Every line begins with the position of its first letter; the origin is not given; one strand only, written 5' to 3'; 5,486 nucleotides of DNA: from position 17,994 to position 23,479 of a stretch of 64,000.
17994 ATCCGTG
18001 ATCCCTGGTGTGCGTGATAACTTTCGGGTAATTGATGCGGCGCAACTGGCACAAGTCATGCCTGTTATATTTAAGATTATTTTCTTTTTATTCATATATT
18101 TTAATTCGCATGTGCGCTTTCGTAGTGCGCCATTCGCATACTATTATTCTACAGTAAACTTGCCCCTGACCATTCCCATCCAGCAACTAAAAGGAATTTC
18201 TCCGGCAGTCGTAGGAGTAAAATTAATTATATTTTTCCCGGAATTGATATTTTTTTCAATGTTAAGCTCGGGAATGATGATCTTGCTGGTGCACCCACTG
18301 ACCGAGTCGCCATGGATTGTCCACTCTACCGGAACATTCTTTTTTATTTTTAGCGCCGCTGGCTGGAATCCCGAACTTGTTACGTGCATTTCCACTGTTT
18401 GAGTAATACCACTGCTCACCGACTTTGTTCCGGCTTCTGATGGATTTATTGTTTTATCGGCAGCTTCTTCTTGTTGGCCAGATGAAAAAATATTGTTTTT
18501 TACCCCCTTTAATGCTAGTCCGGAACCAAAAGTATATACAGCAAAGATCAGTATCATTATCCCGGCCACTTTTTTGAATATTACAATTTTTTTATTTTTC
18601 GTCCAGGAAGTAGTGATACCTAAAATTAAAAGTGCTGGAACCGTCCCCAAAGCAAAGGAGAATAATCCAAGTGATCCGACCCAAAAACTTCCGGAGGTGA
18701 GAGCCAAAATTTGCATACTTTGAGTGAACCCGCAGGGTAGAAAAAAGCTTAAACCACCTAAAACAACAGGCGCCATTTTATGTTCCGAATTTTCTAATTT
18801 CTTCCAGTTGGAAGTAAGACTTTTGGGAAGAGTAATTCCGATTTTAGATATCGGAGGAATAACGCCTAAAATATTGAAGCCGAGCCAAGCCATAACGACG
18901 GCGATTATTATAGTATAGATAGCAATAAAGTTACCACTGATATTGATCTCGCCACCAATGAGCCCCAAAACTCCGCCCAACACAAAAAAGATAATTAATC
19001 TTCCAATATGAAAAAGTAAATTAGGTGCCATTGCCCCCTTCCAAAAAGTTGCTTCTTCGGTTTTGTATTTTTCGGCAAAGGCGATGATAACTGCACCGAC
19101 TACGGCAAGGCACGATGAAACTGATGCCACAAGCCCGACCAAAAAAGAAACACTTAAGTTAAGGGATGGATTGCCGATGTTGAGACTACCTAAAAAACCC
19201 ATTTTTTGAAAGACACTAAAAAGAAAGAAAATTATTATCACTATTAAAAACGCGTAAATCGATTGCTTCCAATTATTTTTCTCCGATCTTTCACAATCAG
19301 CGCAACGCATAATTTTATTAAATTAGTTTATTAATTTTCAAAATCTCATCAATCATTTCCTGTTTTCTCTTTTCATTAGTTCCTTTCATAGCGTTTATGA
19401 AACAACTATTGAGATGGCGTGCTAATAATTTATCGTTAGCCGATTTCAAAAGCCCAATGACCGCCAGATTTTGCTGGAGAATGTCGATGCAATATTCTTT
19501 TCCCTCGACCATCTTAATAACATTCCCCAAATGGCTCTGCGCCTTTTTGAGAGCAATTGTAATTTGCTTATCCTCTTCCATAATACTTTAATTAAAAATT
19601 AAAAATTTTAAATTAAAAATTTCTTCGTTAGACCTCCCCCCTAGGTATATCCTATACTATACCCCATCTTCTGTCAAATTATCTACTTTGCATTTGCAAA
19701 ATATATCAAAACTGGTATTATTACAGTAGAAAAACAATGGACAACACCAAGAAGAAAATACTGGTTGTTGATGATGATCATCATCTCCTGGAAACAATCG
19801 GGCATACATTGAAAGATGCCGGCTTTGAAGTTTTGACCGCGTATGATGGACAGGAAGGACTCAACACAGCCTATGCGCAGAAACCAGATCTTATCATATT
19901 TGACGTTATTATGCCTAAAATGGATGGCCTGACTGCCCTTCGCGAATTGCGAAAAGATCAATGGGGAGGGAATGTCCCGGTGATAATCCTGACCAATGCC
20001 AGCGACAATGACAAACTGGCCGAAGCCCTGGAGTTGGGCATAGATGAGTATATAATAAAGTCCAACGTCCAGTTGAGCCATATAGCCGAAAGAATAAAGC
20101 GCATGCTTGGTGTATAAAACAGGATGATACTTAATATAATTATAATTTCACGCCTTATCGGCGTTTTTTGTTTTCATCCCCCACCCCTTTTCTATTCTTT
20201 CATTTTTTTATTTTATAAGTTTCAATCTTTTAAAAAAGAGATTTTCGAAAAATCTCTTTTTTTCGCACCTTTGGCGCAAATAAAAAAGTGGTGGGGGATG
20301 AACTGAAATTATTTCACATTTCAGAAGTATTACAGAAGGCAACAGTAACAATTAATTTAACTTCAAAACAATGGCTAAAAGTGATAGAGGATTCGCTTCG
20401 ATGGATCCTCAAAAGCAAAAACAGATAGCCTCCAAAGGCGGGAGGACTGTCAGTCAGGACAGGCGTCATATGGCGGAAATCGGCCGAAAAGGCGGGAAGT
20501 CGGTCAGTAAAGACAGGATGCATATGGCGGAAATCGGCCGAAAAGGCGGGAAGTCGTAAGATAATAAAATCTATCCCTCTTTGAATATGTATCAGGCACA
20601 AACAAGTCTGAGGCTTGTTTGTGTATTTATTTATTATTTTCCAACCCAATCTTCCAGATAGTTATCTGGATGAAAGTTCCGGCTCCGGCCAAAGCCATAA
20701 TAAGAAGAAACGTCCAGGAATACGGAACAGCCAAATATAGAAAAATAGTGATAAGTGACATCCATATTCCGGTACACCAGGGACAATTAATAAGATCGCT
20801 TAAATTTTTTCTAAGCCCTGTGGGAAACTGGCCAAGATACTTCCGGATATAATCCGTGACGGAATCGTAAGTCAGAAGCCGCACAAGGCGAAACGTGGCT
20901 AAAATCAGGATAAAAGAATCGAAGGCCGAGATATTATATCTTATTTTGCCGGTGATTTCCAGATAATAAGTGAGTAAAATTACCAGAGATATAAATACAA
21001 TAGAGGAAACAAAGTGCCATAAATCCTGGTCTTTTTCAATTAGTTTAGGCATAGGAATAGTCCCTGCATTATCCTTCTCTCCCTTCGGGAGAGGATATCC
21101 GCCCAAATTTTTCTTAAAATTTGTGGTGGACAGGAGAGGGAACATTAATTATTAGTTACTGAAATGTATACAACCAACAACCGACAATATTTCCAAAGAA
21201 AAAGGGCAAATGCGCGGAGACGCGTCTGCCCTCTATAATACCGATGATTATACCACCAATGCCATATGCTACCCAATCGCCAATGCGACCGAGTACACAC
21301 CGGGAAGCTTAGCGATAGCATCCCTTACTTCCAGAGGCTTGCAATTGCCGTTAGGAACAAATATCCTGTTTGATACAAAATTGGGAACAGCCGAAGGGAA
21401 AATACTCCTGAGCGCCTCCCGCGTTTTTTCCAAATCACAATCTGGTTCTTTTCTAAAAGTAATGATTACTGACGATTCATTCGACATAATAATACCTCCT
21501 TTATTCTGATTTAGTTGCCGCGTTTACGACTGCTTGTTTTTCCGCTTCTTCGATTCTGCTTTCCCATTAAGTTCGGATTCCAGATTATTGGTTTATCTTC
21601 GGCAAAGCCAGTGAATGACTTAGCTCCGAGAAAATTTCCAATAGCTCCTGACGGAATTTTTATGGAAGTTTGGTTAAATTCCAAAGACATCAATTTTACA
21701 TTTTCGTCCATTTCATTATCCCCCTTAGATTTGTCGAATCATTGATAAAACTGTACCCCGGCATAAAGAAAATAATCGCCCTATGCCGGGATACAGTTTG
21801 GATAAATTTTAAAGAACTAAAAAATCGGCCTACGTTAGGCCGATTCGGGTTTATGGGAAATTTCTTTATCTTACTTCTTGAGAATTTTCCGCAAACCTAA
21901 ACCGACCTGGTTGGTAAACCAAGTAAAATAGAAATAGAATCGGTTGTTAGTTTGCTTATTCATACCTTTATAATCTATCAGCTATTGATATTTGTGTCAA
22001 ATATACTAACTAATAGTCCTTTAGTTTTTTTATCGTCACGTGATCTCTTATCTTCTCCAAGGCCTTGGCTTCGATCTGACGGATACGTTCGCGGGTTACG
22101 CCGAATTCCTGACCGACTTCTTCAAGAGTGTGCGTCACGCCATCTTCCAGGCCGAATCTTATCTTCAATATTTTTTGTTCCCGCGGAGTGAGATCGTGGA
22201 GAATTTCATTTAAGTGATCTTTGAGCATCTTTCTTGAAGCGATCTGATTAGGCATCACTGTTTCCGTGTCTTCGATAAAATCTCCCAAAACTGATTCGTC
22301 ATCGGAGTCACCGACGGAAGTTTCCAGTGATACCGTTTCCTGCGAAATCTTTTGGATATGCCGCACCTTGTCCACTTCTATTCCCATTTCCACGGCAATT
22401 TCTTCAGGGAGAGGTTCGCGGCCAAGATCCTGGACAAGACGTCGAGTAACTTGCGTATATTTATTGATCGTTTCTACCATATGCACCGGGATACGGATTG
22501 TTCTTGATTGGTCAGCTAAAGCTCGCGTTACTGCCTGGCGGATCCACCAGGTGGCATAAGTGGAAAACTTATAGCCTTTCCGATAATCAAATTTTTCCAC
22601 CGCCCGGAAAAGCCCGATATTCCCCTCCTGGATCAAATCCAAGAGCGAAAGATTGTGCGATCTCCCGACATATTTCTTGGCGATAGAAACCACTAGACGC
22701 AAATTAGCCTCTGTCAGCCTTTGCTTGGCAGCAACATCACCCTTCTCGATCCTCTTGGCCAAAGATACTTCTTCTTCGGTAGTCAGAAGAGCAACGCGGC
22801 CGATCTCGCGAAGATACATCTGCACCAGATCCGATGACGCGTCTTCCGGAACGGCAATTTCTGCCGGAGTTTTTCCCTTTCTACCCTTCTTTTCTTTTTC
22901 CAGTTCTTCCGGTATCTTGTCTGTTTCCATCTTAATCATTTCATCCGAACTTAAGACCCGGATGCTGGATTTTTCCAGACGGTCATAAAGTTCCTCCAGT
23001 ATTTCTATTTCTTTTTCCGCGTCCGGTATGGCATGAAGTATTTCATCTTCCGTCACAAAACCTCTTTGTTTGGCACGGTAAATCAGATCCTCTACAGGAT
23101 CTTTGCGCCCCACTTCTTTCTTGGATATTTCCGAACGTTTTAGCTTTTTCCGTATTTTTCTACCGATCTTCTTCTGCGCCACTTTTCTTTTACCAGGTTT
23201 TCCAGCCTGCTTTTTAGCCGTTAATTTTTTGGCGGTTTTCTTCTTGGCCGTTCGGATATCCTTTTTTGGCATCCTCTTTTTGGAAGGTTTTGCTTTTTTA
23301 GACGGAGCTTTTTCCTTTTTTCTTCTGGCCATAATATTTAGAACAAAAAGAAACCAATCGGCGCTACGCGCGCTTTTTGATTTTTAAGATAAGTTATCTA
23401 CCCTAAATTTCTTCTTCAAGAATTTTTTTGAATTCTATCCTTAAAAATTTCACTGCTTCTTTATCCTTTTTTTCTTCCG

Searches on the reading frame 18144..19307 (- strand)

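Call 22: search_protein_families(library=pfam, proteins=[window:18144-19307:-], max_evalue=0.000001)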
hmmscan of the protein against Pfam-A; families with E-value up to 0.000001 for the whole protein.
window:18144-19307:- (387 aa): 2 families
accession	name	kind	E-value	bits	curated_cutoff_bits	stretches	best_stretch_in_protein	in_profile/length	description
PF13386.12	DsbD_2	-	1.1e-29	104.2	24.9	1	55-258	3-199/199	Cytochrome C biogenesis protein transmembrane region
PF13473.12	Cupredoxin_1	-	1.1e-11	45.1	27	1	302-386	20-104/104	Cupredoxin-like domain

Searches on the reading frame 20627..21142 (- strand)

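Call 22: search_protein_families(library=pfam, proteins=[window:20627-21142:-], max_evalue=0.000001)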
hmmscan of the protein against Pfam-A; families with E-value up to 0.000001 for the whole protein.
window:20627-21142:- (171 aa): 1 family
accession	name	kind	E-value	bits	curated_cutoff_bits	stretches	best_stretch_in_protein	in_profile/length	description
PF07098.16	DUF1360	-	1.5e-15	57.5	21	1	107-160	46-100/102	Protein of unknown function (DUF1360)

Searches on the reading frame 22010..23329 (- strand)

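Call 22: search_protein_families(library=pfam, proteins=[window:22010-23329:-], max_evalue=0.000001)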
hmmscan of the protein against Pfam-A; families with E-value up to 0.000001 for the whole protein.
window:22010-23329:- (439 aa): 5 families
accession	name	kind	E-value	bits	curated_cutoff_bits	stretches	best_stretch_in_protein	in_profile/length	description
PF04542.20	Sigma70_r2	-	4.1e-22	78.2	24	1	206-277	2-71/71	Sigma-70 region 2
PF04539.22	Sigma70_r3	-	5.5e-22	78.1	25.3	1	286-361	1-75/78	Sigma-70 region 3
PF04545.22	Sigma70_r4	-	1.6e-16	60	24.1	1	377-428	2-49/50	Sigma-70, region 4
PF00140.25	Sigma70_r1_2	-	1.9e-16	60.2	22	1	167-199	1-33/34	Sigma-70 factor, region 1.2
PF03979.19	Sigma70_r1_1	-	2.5e-09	37.4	22.5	1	76-145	4-76/81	Sigma-70 factor, region 1.1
